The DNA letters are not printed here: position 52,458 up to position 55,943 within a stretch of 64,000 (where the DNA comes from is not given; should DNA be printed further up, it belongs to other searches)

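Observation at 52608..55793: Full-length TonB-dependent outer-membrane receptor encoded inside the phage genome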

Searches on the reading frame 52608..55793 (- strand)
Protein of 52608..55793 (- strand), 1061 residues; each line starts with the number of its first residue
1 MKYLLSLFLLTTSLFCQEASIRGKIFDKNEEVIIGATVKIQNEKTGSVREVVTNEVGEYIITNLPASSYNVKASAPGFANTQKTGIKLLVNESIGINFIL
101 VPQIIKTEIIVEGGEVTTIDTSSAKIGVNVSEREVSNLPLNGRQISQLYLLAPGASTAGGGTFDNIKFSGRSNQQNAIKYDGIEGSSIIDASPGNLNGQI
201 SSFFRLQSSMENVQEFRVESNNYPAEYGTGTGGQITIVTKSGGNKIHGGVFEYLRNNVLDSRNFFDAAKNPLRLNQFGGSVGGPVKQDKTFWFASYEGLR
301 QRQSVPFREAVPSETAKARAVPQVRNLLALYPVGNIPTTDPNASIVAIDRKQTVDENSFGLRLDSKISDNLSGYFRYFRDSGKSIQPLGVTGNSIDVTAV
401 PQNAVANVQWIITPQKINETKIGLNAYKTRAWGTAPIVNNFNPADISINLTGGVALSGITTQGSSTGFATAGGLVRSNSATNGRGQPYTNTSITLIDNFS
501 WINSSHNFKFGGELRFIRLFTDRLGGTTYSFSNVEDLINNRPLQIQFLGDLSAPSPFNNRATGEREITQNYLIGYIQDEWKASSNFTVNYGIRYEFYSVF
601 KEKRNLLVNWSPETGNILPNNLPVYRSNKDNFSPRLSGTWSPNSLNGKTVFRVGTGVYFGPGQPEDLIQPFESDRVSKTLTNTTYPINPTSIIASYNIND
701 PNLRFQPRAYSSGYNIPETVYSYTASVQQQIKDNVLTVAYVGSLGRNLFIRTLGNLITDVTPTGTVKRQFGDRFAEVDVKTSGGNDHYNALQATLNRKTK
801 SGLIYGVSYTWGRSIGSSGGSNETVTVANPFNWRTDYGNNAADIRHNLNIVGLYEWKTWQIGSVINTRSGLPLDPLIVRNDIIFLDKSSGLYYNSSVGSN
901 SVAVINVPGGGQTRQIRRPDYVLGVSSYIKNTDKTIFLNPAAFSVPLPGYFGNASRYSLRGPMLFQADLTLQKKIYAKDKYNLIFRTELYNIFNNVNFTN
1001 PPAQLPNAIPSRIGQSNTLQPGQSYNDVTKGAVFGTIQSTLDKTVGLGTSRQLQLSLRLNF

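Call 3: search_protein_families(library=pfam, proteins=[window:52608-55793:-], max_evalue=0.01)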
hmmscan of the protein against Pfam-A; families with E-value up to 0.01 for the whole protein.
window:52608-55793:- (1061 aa): 5 families
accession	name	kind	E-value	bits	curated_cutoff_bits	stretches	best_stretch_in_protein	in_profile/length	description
PF25183.1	OMP_b-brl_4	-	6.8e-129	432.1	30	2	318-1054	117-838/838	Outer membrane beta barrel domain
PF13620.12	CarboxypepD_reg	-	4.5e-18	65.8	32.3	1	20-100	1-81/82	Carboxypeptidase regulatory-like domain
PF13715.12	CarbopepD_reg_2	-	2.7e-09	37.4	32.2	1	21-107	1-83/88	CarboxypepD_reg-like domain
PF17210.9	SdrD_B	-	8.4e-06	26.4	29.7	1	26-81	17-73/112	SdrD B-like domain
PF00593.30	TonB_dep_Rec_b-barrel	-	0.0011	19.4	27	1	429-876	48-387/436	TonB dependent receptor-like, beta-barrel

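Call 4: search_protein_families(library=ncbifam, proteins=[window:52608-55793:-], max_evalue=0.01)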
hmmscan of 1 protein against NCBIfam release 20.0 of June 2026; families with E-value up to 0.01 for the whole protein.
window:52608-55793:- (1061 aa): 2 families
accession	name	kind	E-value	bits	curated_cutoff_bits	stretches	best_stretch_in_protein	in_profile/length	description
NF012181.0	MSCRAMM_SdrD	exception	0.0026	15.2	2500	1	23-82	916-976/1379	MSCRAMM family adhesin SdrD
NF049945.1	TonB_dep_FCYXU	equivalog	0.0066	15.1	825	0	564-607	375-418/697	TonB-dependent receptor, FCYXU motif-type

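Call 5: search_protein_families(library=phrogs, proteins=[window:52608-55793:-], max_evalue=0.01)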
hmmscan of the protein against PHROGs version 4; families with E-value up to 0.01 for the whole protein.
window:52608-55793:- (1061 aa): 0 families

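Call 8: search_dna_similar(query=window:52608-55793:-, collection=phages, mode=protein, max_rows=30)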
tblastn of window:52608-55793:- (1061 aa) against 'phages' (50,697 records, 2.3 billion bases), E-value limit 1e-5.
Records with a match: 1; places in all: 1; records where one place covers at least 80% of the query: 0.
Best place of each record, by identity: <60% 1.
By first word of the organism name: Bacteriophage 1.
By host as written in the record: - 1.
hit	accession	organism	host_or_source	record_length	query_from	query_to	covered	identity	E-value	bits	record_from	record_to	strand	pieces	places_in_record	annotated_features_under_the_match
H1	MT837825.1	Bacteriophage sp.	human fecal samples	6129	19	837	77%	24.1%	2e-19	100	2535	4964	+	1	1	record has no annotation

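Call 12: find_homologous_proteins(query=window:52608-55793:-, max_evalue=1e-10)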
Query window:52608-55793:- (1061 aa): 4690 proteins with E <= 1e-10 among 8000 candidates; the best 120 are listed.
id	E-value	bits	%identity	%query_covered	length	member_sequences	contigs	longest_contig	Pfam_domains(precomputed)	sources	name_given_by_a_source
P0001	0.0e+0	2309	97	100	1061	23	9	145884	PF13715.13,PF25183.2,PF13620.13,PF17210.10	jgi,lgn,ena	-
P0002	0.0e+0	1985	81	100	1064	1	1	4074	PF13715.13,PF25183.2,PF13620.13,PF17210.10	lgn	-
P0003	0.0e+0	1874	77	100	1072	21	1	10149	PF13715.13,PF25183.2,PF13620.13,PF00593.31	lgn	-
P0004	0.0e+0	1865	77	100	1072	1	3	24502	PF13715.13,PF25183.2,PF13620.13,PF00593.31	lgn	-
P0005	0.0e+0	1743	71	100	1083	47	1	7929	PF13715.13,PF25183.2,PF13620.13,PF17210.10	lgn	-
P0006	0.0e+0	1743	71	100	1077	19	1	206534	PF13715.13,PF25183.2,PF13620.13,PF17210.10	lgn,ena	-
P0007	0.0e+0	1728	71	100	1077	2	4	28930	PF13715.13,PF25183.2,PF13620.13,PF17210.10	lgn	-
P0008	0.0e+0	1705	70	100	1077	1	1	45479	PF13715.13,PF25183.2,PF13620.13,PF17210.10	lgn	-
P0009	0.0e+0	1623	68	98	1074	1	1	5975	PF13715.13,PF25183.2,PF13620.13,PF17210.10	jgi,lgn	jgi:hypothetical protein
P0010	0.0e+0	1446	60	100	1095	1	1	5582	PF13715.13,PF25183.2,PF13620.13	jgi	jgi:hypothetical protein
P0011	0.0e+0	1440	61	98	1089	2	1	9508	PF13715.13,PF25183.2,PF13620.13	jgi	jgi:hypothetical protein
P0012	0.0e+0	1432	60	99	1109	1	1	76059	PF13715.13,PF25183.2,PF13620.13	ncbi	ncbi:MAG: TonB-dependent receptor [Bryobacteraceae bacterium]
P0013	0.0e+0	1420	60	100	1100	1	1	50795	PF13715.13,PF25183.2,PF13620.13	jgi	jgi:hypothetical protein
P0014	0.0e+0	1390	60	100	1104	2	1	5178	PF13715.13,PF25183.2,PF13620.13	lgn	-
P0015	0.0e+0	1295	55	100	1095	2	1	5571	PF13715.13,PF25183.2,PF13620.13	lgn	-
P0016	0.0e+0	1281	55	99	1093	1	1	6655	PF25183.2,PF13620.13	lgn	-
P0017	0.0e+0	1278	56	99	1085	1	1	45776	PF13715.13,PF25183.2,PF13620.13,PF00593.31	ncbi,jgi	-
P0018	0.0e+0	1276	55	100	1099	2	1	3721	PF13715.13,PF25183.2,PF13620.13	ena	-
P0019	0.0e+0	1272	56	98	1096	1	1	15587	PF13715.13,PF25183.2,PF13620.13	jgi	jgi:hypothetical protein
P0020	0.0e+0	1269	54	99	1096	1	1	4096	PF13715.13,PF25183.2,PF13620.13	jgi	-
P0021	0.0e+0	1267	55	100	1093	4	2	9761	PF25183.2,PF13620.13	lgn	-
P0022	0.0e+0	1264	55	99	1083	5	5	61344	PF25183.2,PF13620.13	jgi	jgi:hypothetical protein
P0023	0.0e+0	1263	55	97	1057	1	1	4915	PF25183.2,PF13620.13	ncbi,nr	ncbi:MAG TPA: TonB-dependent receptor, partial [Bryobacteraceae bacterium]|nr:TonB-dependent recepto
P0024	0.0e+0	1261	55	99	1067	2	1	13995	PF13715.13,PF25183.2,PF13620.13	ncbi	-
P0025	0.0e+0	1261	54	100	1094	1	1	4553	PF25183.2,PF13620.13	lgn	-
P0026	0.0e+0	1259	54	100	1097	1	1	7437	PF13715.13,PF25183.2,PF13620.13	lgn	-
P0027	0.0e+0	1257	55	99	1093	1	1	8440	PF13715.13,PF25183.2,PF13620.13,PF22904.4,PF17210.10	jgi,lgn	-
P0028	0.0e+0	1257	54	100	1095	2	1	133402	PF13715.13,PF25183.2,PF13620.13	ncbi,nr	ncbi:MAG: TonB-dependent receptor [Acidimicrobiia bacterium]|nr:TonB-dependent receptor [Acidimicrob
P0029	0.0e+0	1257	54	98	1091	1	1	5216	PF25183.2,PF13620.13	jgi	jgi:hypothetical protein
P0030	0.0e+0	1256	54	100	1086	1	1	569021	PF13715.13,PF25183.2,PF13620.13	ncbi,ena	-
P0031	0.0e+0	1256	54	99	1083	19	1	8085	PF25183.2,PF13620.13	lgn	-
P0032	0.0e+0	1253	54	100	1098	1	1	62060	PF13715.13,PF25183.2,PF13620.13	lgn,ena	-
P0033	0.0e+0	1251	54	100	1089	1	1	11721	PF25183.2,PF13620.13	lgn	-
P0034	0.0e+0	1251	55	98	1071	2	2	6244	PF25183.2,PF13620.13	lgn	-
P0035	0.0e+0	1250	54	99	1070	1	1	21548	PF25183.2,PF13620.13,PF00593.31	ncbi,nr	ncbi:MAG: TonB-dependent receptor [Acidobacteriia bacterium]|nr:TonB-dependent receptor [Terriglobia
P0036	0.0e+0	1247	53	100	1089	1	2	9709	PF13715.13,PF25183.2,PF13620.13,PF00593.31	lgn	-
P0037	0.0e+0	1246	54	100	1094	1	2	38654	PF25183.2,PF13620.13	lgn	-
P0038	0.0e+0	1246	55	98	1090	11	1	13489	PF13715.13,PF25183.2,PF13620.13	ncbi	-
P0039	0.0e+0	1245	55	98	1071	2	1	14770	PF25183.2,PF13620.13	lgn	-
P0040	0.0e+0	1245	53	100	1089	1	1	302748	PF13715.13,PF25183.2,PF13620.13,PF00593.31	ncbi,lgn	-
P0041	0.0e+0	1242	55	98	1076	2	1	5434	PF13715.13,PF25183.2,PF13620.13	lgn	-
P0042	0.0e+0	1238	54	99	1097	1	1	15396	PF25183.2,PF13620.13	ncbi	-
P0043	0.0e+0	1237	54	98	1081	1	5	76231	PF25183.2,PF13620.13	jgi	jgi:hypothetical protein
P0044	0.0e+0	1236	53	100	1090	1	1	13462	PF25183.2,PF13620.13,PF17210.10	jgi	jgi:hypothetical protein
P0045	0.0e+0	1231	54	100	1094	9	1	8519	PF13715.13,PF25183.2,PF13620.13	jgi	-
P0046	0.0e+0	1229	53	100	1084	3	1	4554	PF13715.13,PF25183.2,PF13620.13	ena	-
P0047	0.0e+0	1227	54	100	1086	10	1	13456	PF25183.2,PF13620.13,PF00593.31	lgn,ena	-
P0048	0.0e+0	1226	53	98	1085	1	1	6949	PF25183.2,PF13620.13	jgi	jgi:hypothetical protein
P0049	0.0e+0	1224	53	100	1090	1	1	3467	PF25183.2,PF13620.13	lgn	-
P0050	0.0e+0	1224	53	100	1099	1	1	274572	PF13715.13,PF25183.2,PF13620.13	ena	-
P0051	0.0e+0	1224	54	99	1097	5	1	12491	PF13715.13,PF25183.2,PF13620.13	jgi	jgi:hypothetical protein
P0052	0.0e+0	1215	54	98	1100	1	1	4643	PF25183.2,PF13620.13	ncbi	-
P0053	0.0e+0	1214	52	100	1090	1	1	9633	PF25183.2,PF13620.13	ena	-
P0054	0.0e+0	1208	53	100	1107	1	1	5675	PF25183.2,PF13620.13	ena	-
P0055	0.0e+0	1206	53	98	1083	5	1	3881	PF13715.13,PF25183.2,PF02369.23,PF13620.13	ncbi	-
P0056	0.0e+0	1204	52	100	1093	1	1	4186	PF13715.13,PF25183.2,PF13620.13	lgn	-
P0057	0.0e+0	1204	53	100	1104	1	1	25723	PF25183.2,PF13620.13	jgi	jgi:hypothetical protein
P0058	0.0e+0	1204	53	100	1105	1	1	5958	PF25183.2,PF13620.13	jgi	jgi:hypothetical protein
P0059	0.0e+0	1195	52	100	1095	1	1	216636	PF25183.2,PF13620.13,PF00593.31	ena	-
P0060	0.0e+0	1194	52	100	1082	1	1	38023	PF13715.13,PF25183.2,PF13620.13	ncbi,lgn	ncbi:MAG: TonB-dependent receptor [Bryobacteraceae bacterium]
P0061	0.0e+0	1193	52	100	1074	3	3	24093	PF25183.2,PF13620.13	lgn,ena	-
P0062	0.0e+0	1191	52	100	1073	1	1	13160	PF25183.2,PF13620.13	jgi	jgi:hypothetical protein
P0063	0.0e+0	1186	52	99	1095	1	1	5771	PF13715.13,PF25183.2,PF13620.13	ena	-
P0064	0.0e+0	1185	52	99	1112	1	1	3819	PF13715.13,PF25183.2,PF13620.13,PF00593.31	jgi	jgi:outer membrane receptor protein involved in Fe transport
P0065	0.0e+0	1185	54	96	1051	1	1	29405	PF25183.2,PF13620.13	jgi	jgi:hypothetical protein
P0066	0.0e+0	1183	52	100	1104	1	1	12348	PF25183.2,PF13620.13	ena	-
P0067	0.0e+0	1182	52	98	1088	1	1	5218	PF25183.2,PF13620.13,PF00593.31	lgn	-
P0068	0.0e+0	1182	53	99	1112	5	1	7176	PF13715.13,PF25183.2,PF13620.13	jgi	-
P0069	0.0e+0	1181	52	100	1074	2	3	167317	PF13715.13,PF25183.2,PF13620.13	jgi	-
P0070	0.0e+0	1180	53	100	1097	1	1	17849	PF13715.13,PF25183.2,PF13620.13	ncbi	-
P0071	0.0e+0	1179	52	98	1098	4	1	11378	PF13715.13,PF25183.2,PF13620.13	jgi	jgi:hypothetical protein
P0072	0.0e+0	1178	52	100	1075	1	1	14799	PF13715.13,PF25183.2,PF13620.13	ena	-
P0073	0.0e+0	1177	52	100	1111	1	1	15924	PF13715.13,PF25183.2,PF13620.13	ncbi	-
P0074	0.0e+0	1177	53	98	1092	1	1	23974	PF25183.2,PF13620.13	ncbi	-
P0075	0.0e+0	1177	52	100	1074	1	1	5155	PF25183.2,PF13620.13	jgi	jgi:hypothetical protein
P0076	0.0e+0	1177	52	100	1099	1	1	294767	PF13715.13,PF25183.2,PF13620.13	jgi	jgi:hypothetical protein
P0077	0.0e+0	1176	53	99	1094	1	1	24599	PF13715.13,PF25183.2,PF13620.13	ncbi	ncbi:MAG: carboxypeptidase regulatory-like domain-containing protein [Bryobacteraceae bacterium]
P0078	0.0e+0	1172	52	100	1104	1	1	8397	PF25183.2,PF13620.13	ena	-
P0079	0.0e+0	1172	52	100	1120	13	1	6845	PF25183.2,PF13620.13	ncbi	-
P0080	0.0e+0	1171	52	98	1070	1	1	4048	PF25183.2,PF13620.13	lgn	-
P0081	0.0e+0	1171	52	99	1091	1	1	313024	PF13715.13,PF25183.2,PF13620.13,PF00593.31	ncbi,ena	-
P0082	0.0e+0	1170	52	100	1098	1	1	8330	PF25183.2,PF13620.13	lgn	-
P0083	0.0e+0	1169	51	99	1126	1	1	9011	PF13715.13,PF25183.2,PF13620.13,PF17210.10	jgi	jgi:hypothetical protein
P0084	0.0e+0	1169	51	100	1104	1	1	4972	PF13715.13,PF25183.2,PF13620.13,PF00593.31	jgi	jgi:hypothetical protein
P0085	0.0e+0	1168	51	100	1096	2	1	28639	PF13715.13,PF25183.2,PF13620.13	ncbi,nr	ncbi:MAG: TonB-dependent receptor [Acidobacteria bacterium]|nr:TonB-dependent receptor [Acidobacteri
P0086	0.0e+0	1168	51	100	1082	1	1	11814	PF13715.13,PF25183.2,PF13620.13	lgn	-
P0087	0.0e+0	1168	52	98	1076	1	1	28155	PF13715.13,PF25183.2,PF13620.13,PF17210.10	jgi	jgi:hypothetical protein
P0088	0.0e+0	1167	52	100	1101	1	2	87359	PF25183.2,PF13620.13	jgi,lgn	jgi:hypothetical protein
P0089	0.0e+0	1165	52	100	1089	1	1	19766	PF25183.2,PF13620.13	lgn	-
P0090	0.0e+0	1165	52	98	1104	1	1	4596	PF13715.13,PF25183.2,PF13620.13,PF00593.31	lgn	-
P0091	0.0e+0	1165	52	98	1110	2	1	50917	PF25183.2,PF13620.13,PF00593.31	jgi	jgi:hypothetical protein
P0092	0.0e+0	1164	52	98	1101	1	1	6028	PF25183.2,PF13620.13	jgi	-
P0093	0.0e+0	1163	51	99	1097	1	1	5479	PF13715.13,PF25183.2,PF13620.13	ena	-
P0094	0.0e+0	1163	52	98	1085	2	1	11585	PF25183.2,PF13620.13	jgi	jgi:hypothetical protein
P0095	0.0e+0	1163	51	99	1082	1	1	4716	PF25183.2,PF13620.13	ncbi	-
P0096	0.0e+0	1162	52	100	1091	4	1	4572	PF13715.13,PF25183.2,PF13620.13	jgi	jgi:hypothetical protein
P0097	0.0e+0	1162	52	98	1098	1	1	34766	PF25183.2,PF13620.13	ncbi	-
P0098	0.0e+0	1162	52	98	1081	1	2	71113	PF13715.13,PF25183.2,PF13620.13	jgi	jgi:hypothetical protein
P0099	0.0e+0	1162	52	99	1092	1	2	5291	PF25183.2,PF13620.13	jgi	-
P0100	0.0e+0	1161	50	99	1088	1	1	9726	PF13715.13,PF25183.2,PF13620.13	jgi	jgi:hypothetical protein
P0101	0.0e+0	1161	51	100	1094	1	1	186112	PF13715.13,PF25183.2,PF13620.13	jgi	jgi:hypothetical protein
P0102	0.0e+0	1161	51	100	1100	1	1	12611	PF25183.2,PF13620.13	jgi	jgi:hypothetical protein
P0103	0.0e+0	1161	51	100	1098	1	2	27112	PF25183.2,PF13620.13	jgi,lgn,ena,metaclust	metaclust:\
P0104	0.0e+0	1161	52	100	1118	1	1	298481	PF13715.13,PF25183.2,PF13620.13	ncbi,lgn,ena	-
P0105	0.0e+0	1160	52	100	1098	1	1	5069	PF25183.2,PF13620.13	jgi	jgi:hypothetical protein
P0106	0.0e+0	1160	52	100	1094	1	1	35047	PF13715.13,PF25183.2,PF13620.13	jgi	jgi:hypothetical protein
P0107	0.0e+0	1160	52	100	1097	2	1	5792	PF13715.13,PF25183.2,PF13620.13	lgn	-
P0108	0.0e+0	1159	51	100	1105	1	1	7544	PF25183.2,PF13620.13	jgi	-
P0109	0.0e+0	1159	51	99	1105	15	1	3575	PF25183.2,PF13620.13,PF17210.10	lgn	-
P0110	0.0e+0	1159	52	100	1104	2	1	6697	PF25183.2,PF13620.13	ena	-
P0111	0.0e+0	1159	51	99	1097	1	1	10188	PF13715.13,PF25183.2,PF13620.13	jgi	-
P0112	0.0e+0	1159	52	99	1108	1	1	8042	PF25183.2,PF13620.13,PF00593.31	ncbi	ncbi:MAG: TonB-dependent receptor [Bryobacteraceae bacterium]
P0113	0.0e+0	1159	51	100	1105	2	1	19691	PF25183.2,PF13620.13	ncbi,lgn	-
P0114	0.0e+0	1158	53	99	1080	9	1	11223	PF13715.13,PF25183.2,PF13620.13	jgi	-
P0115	0.0e+0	1158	52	98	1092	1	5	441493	PF25183.2,PF13620.13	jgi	jgi:hypothetical protein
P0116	0.0e+0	1157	52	99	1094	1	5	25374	PF13715.13,PF25183.2,PF13620.13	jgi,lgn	jgi:hypothetical protein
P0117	0.0e+0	1157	52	100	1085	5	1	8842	PF13715.13,PF25183.2,PF13620.13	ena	-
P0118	0.0e+0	1157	51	99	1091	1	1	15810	PF25183.2,PF13620.13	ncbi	-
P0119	0.0e+0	1157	51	100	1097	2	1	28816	PF13715.13,PF25183.2,PF13620.13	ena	-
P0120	0.0e+0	1157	52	100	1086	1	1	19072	PF25183.2,PF13620.13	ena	-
